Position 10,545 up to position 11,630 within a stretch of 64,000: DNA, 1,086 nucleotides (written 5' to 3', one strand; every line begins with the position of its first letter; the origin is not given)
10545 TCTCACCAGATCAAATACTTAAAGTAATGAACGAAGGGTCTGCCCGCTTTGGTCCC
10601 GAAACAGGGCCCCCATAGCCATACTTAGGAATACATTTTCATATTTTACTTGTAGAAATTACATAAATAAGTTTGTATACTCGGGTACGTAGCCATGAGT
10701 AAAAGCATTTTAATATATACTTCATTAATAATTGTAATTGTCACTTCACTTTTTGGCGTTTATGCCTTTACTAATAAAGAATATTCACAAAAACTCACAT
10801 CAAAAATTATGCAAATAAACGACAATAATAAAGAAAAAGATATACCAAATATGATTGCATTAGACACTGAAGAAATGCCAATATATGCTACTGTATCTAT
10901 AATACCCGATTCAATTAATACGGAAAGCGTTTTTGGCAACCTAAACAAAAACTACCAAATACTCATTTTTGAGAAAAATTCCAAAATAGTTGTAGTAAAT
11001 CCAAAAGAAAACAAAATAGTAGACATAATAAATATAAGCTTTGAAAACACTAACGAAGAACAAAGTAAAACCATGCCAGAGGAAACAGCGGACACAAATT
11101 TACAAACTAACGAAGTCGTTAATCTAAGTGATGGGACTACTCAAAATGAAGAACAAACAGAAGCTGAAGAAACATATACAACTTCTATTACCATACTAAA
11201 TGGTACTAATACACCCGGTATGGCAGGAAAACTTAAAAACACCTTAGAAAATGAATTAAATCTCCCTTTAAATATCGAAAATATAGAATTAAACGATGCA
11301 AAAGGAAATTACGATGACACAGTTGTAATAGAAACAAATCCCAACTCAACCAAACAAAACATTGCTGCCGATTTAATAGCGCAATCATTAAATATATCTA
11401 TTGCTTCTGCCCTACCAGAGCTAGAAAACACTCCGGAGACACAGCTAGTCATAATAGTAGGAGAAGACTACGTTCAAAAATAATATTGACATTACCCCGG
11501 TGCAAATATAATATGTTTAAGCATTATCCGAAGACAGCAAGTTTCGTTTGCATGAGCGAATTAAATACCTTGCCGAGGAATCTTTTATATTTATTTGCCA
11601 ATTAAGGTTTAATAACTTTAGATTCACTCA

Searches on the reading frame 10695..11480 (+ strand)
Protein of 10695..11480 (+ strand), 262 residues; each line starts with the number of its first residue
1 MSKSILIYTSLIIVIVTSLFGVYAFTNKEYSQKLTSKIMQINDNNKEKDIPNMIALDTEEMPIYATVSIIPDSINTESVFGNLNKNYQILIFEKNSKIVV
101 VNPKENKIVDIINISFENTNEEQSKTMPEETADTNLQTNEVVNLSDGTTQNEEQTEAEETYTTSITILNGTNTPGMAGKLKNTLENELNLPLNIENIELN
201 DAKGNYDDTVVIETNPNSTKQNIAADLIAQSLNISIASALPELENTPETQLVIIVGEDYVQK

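Call 16: search_protein_families(library=pfam, proteins=[window:10695-11480:+], max_evalue=10)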
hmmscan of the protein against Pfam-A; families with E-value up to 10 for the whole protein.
window:10695-11480:+ (262 aa): 2 families
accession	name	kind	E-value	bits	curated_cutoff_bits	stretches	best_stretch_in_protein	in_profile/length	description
PF13399.11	LytR_C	-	2.3e-07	32.1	22.2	1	163-259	2-86/86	LytR cell envelope-related transcriptional attenuator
PF07481.16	DUF1521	-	0.091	13.2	23.6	1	82-189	13-116/169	Domain of Unknown Function (DUF1521)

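Call 17: search_protein_families(library=ncbifam, proteins=[window:10695-11480:+], max_evalue=0.1)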
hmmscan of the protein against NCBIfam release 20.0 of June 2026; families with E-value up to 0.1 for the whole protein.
window:10695-11480:+ (262 aa): 1 family
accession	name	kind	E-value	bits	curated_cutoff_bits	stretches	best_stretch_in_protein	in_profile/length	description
NF041477.1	YnaM_YnfT_fam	subfamily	0.057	13.8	35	0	4-22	2-21/34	YnaM/YnfT family protein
